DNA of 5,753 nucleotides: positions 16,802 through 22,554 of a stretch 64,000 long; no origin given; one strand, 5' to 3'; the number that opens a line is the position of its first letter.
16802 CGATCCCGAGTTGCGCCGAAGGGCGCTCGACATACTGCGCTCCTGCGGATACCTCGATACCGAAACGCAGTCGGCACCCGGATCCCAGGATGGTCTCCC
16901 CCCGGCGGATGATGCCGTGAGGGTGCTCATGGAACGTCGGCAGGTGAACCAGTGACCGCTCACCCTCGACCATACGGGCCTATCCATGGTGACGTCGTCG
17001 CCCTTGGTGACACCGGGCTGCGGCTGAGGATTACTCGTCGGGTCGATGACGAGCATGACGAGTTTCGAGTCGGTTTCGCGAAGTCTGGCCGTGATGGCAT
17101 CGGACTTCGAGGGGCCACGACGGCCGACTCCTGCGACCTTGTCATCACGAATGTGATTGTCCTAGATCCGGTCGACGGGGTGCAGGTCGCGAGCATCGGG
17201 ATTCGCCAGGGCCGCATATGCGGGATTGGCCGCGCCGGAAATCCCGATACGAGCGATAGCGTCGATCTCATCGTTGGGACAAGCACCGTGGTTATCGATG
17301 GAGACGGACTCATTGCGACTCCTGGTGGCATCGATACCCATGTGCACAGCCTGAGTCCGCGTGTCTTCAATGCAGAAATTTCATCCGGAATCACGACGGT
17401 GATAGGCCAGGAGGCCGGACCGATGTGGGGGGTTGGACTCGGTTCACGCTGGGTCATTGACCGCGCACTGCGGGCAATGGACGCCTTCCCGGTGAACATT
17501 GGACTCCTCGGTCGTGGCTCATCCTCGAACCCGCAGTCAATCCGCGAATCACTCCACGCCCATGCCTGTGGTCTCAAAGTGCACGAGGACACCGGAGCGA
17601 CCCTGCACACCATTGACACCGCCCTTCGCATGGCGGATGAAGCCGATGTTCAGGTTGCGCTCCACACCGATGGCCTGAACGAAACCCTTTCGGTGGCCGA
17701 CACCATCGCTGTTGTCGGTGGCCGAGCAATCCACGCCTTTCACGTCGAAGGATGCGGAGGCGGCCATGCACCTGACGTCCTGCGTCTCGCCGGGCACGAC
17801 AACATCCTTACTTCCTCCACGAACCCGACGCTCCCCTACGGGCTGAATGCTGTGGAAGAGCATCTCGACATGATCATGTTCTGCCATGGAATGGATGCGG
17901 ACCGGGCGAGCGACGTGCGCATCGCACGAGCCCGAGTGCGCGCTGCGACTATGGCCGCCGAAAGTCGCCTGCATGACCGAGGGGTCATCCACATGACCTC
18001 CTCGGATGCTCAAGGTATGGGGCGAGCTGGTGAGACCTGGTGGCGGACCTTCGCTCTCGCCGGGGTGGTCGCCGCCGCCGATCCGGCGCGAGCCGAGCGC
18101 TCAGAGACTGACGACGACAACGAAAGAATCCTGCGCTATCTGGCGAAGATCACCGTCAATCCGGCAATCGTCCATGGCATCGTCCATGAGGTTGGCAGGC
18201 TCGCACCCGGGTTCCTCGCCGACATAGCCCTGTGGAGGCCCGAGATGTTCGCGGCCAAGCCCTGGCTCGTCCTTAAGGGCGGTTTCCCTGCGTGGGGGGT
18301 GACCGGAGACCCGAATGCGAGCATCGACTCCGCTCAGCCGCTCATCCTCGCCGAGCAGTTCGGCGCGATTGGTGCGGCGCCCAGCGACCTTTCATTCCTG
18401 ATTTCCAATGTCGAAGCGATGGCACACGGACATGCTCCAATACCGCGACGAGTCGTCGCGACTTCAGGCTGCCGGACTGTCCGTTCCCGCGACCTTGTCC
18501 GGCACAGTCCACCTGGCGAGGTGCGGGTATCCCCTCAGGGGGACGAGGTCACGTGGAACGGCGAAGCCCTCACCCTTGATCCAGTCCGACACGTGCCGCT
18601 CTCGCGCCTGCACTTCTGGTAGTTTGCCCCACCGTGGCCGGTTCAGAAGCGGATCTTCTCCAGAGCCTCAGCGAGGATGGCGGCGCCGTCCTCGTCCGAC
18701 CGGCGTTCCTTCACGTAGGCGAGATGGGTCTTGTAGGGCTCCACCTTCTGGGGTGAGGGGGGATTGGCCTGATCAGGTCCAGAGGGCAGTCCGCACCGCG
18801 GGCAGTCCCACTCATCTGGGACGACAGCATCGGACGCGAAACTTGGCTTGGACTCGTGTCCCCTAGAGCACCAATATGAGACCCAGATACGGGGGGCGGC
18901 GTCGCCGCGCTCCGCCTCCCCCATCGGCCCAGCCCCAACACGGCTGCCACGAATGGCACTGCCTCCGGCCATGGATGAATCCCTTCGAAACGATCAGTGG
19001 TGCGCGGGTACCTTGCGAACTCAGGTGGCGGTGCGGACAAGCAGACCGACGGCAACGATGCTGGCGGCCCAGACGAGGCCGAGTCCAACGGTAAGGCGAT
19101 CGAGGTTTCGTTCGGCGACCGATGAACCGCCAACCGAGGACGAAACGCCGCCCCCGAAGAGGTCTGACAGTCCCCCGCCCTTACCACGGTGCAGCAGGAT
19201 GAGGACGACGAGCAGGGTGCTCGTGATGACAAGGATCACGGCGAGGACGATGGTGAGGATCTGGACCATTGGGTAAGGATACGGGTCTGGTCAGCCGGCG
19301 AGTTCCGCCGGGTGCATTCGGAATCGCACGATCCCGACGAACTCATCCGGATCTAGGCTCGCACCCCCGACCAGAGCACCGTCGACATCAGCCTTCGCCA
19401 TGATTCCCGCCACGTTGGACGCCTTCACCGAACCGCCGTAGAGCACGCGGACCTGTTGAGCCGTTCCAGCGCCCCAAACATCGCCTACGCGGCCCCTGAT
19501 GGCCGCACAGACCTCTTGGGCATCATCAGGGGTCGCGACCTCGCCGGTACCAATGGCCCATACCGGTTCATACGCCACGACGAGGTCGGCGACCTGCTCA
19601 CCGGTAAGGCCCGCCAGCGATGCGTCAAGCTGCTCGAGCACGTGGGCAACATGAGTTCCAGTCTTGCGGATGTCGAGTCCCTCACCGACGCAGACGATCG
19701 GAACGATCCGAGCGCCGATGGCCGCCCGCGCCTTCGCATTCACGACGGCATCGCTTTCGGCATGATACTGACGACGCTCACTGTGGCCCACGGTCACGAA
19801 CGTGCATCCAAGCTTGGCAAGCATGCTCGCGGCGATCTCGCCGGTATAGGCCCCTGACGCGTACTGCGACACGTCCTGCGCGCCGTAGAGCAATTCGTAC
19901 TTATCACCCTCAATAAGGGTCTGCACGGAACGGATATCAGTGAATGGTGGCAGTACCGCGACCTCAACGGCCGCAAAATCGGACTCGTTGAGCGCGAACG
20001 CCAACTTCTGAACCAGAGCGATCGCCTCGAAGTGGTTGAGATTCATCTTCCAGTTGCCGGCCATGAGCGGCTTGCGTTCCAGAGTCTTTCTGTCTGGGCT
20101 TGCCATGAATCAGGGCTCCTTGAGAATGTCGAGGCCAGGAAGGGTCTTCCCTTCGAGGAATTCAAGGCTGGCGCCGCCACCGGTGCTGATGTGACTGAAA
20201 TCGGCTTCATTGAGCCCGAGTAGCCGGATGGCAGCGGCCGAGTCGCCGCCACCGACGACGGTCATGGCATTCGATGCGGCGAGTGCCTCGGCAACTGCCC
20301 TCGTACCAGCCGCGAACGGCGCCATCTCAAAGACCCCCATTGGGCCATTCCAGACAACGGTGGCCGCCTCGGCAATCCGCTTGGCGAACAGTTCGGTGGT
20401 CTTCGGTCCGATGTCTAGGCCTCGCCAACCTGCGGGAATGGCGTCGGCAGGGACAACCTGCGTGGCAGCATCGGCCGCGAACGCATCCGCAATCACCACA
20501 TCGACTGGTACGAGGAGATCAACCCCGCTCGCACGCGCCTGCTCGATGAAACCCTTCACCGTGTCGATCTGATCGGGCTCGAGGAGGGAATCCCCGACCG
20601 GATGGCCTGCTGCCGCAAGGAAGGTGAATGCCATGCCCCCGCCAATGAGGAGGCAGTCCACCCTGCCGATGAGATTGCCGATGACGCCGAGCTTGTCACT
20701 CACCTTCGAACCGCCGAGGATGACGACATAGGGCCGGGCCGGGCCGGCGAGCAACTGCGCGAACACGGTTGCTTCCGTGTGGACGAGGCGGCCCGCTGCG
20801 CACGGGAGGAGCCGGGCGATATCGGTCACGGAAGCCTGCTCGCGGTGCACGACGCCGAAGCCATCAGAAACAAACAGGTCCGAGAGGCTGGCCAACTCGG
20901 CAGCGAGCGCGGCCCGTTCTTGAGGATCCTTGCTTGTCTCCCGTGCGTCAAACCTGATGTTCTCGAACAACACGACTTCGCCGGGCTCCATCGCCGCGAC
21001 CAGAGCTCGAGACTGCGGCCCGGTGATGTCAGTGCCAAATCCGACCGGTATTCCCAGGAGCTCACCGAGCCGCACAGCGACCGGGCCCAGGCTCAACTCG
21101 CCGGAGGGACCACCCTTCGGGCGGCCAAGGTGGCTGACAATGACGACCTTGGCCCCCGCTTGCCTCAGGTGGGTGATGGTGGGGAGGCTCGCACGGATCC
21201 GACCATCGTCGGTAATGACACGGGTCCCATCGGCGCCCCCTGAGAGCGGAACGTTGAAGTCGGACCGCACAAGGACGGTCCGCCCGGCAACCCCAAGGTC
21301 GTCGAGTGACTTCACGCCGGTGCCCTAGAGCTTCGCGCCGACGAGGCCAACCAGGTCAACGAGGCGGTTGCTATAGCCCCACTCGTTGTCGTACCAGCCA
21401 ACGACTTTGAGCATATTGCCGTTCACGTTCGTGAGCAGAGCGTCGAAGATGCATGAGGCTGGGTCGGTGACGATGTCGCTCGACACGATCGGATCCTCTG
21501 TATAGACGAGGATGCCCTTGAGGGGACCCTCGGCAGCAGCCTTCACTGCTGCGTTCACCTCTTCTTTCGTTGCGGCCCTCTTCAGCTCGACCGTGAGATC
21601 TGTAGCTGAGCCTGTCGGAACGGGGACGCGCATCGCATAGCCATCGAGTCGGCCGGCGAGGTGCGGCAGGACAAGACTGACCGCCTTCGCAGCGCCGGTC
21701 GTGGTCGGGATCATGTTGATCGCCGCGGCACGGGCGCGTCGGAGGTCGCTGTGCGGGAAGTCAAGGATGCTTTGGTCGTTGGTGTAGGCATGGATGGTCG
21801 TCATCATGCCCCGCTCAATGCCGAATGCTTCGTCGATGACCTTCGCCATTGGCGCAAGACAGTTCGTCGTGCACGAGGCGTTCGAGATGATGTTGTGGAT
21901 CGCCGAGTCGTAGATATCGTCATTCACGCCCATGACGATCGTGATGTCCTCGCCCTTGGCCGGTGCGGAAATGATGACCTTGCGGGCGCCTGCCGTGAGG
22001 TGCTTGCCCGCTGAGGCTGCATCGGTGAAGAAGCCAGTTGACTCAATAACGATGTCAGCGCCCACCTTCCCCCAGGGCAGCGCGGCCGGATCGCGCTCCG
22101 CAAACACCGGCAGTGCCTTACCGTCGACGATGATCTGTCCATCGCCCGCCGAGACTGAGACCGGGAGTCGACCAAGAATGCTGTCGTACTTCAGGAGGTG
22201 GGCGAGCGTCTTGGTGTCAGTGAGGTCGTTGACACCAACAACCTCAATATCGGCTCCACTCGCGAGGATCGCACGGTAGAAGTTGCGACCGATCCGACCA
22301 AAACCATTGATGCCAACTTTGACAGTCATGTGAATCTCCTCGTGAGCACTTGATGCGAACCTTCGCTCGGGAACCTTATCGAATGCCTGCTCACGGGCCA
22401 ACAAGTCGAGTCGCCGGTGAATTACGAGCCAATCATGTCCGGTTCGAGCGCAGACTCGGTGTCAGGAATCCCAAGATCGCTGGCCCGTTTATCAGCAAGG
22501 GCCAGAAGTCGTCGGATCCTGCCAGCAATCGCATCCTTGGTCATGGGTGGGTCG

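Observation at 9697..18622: TetR-flanked operon joining a Pot-type importer, a YtcJ amidohydrolase and a fused urease-like enzyme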

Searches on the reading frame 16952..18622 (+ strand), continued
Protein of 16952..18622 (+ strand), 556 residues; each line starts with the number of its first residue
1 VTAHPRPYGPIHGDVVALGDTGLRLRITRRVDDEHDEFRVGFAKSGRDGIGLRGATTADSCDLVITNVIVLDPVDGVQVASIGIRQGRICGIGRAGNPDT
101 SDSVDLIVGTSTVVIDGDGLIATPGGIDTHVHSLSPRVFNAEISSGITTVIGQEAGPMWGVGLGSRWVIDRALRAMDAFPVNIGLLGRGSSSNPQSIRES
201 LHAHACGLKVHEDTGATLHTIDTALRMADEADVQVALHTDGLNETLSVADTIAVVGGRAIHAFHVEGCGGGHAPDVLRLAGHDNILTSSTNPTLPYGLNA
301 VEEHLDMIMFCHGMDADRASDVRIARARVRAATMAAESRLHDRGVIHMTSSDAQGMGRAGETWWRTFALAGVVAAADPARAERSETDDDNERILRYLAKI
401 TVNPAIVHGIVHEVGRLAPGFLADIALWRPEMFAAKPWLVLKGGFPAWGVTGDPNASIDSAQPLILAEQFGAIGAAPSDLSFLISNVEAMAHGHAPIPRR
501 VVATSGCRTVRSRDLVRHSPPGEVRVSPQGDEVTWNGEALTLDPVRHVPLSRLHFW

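Call 55: get_annotated_region(hit=H40, flank=100)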
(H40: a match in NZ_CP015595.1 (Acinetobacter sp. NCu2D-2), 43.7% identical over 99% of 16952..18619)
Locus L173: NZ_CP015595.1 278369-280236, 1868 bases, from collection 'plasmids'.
description: Acinetobacter sp. NCu2D-2 plasmid unnamed, complete sequence
organism: Acinetobacter sp. NCu2D-2 (NCBI taxid 1608473)
taxonomy: Bacteria; Pseudomonadota; Gammaproteobacteria; Moraxellales; Moraxellaceae; Acinetobacter; Acinetobacter sp. NCu2D-2
host: -; source: Mus musculus,cell culture,tracheal swab from cat-captured mouse; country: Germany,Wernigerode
typing (MOB-suite, as given by PLSDB): mobilizable; replicon rep_cluster_627; relaxase MOBP
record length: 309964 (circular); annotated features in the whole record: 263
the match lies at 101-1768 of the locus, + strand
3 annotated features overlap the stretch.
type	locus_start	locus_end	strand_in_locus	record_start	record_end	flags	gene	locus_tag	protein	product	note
CDS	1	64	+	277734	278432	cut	-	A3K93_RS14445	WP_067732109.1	urease subunit gamma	GO:0043419 - urea catabolic process [Evidence IEA]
CDS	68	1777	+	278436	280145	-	ureC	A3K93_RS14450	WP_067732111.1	urease subunit alpha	GO:0019627 - urea metabolic process [Evidence IEA]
CDS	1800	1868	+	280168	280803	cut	ureG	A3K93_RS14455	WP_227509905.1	urease accessory protein UreG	GO:0019627 - urea metabolic process [Evidence IEA]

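Call 58: search_protein_families(library=ncbifam, proteins=[L002:8189-9220:+, L002:6664-8187:+, L002:5228-6667:+], max_evalue=0.00001)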
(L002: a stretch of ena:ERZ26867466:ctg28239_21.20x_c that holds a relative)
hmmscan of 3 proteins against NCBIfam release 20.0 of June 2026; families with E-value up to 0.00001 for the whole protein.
L002:8189-9220:+ (343 aa): 2 families
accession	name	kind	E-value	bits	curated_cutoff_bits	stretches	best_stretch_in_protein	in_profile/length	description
TIGR03380.1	agmatine_aguA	equivalog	4.8e-79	265.9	381.8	2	4-271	8-271/357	agmatine deiminase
NF010070.0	PRK13551.1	subfamily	5.6e-78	262.3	483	1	4-339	13-363/365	agmatine deiminase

L002:6664-8187:+ (507 aa): 10 families
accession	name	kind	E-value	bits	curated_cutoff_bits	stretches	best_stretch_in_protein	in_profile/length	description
TIGR03381.1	agmatine_aguB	equivalog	4.1e-17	62.4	410.25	1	379-482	151-258/279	N-carbamoylputrescine amidase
NF040852.1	nitrile_Arch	equivalog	4.6e-09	35.8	500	1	383-481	151-239/262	nitrilase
NF011572.0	PRK14996.1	equivalog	6e-09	36.1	144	1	18-181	7-166/192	TetR family transcriptional regulator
TIGR03384.1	betaine_BetI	equivalog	2.3e-08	33.9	201.3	1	19-129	8-119/189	choline-binding transcriptional repressor BetI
NF041196.1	ScbR_bind_reg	equivalog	5.5e-08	33.2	150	1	21-183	8-165/191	ScbR family autoregulator-binding transcription factor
NF050111.1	TransRegSACE7040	equivalog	8.7e-08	32.3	250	1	20-77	2-59/186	SACE_7040 family transcriptional regulator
NF001978.0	PRK00767.1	equivalog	2.8e-07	30.5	118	1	20-190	10-173/197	transcriptional regulator BetI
NF007949.0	PRK10668.1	equivalog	7.4e-07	28.9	271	1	11-80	3-72/216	multidrug efflux transporter transcriptional repressor AcrR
TIGR03613.1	RutR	equivalog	1.5e-06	28.2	368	1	15-165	4-148/202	pyrimidine utilization regulatory protein R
NF033621.1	de_GSH_amidase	exception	2.1e-06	27.3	355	0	379-481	147-239/260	deaminated glutathione amidase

L002:5228-6667:+ (479 aa): 2 families
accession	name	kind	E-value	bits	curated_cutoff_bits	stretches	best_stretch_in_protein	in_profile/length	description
TIGR00800.1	ncs1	subfamily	3.6e-16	58.9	353.1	1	19-429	3-432/447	NCS1 family nucleobase:cation symporter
TIGR02358.1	thia_cytX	hypoth_equivalog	4.4e-12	45.9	309.85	1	34-380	2-325/386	putative hydroxymethylpyrimidine transporter CytX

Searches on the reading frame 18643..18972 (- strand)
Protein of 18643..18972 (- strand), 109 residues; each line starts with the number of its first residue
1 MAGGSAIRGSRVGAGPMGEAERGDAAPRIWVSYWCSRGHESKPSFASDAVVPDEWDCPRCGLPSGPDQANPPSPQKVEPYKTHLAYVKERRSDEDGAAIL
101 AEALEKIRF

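Call 13: search_protein_families(library=pfam, proteins=[window:18643-18972:-], max_evalue=0.00001)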
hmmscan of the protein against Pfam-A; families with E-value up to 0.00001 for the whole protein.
window:18643-18972:- (109 aa): 1 family
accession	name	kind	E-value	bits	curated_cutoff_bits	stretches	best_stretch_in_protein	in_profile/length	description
PF13397.12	RbpA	-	1.5e-40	138.5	25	1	6-108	2-105/105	RNA polymerase-binding protein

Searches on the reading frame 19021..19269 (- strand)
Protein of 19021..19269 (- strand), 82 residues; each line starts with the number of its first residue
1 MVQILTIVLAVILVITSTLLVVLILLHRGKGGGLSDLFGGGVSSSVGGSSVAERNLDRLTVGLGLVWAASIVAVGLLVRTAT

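Call 13: search_protein_families(library=pfam, proteins=[window:19021-19269:-], max_evalue=0.00001)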
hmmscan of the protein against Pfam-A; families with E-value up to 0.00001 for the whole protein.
window:19021-19269:- (82 aa): 1 family
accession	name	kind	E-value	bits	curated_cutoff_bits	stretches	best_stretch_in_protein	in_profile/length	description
PF03840.19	SecG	-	3.5e-16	59.5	29.2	1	8-76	1-69/70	Preprotein translocase SecG subunit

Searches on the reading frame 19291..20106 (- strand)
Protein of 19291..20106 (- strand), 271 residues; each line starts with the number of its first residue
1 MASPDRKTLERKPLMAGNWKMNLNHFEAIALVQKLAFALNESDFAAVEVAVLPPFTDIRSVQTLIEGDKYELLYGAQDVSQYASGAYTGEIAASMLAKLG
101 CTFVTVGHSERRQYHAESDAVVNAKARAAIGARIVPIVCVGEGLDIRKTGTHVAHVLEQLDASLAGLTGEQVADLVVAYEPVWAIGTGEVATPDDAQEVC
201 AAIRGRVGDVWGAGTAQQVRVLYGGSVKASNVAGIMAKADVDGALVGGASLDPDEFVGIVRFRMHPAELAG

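Call 13: search_protein_families(library=pfam, proteins=[window:19291-20106:-], max_evalue=0.00001)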
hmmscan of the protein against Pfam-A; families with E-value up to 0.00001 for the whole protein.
window:19291-20106:- (271 aa): 1 family
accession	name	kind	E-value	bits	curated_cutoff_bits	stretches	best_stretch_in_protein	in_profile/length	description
PF00121.24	TIM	-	1.2e-87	293.9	20.1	1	13-261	1-243/245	Triosephosphate isomerase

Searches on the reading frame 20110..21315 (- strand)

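Call 13: search_protein_families(library=pfam, proteins=[window:20110-21315:-], max_evalue=0.00001)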
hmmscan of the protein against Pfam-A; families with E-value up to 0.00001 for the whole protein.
window:20110-21315:- (401 aa): 1 family
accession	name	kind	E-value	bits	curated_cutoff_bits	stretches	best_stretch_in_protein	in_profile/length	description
PF00162.24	PGK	-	2.3e-144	481.5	27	1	4-390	1-379/379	Phosphoglycerate kinase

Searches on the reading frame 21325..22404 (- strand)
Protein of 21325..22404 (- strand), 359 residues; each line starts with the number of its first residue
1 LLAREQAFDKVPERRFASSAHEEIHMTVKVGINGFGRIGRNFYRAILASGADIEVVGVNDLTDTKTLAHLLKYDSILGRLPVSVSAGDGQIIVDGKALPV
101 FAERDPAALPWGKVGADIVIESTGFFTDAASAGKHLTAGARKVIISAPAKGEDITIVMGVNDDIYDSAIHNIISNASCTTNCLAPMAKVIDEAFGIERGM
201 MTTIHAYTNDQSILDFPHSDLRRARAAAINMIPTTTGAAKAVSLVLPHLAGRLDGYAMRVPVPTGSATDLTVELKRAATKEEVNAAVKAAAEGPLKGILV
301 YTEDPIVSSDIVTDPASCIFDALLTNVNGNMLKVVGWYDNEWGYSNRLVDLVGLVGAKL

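Call 13: search_protein_families(library=pfam, proteins=[window:21325-22404:-], max_evalue=0.00001)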
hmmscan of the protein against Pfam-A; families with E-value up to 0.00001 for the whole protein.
window:21325-22404:- (359 aa): 2 families
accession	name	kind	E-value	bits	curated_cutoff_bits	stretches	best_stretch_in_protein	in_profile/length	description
PF02800.25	Gp_dh_C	-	8.6e-67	224.1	24.4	1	183-338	1-158/158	Glyceraldehyde 3-phosphate dehydrogenase, C-terminal domain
PF00044.30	Gp_dh_N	-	5.7e-37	126.5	31.7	1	28-128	1-100/101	Glyceraldehyde 3-phosphate dehydrogenase, NAD binding domain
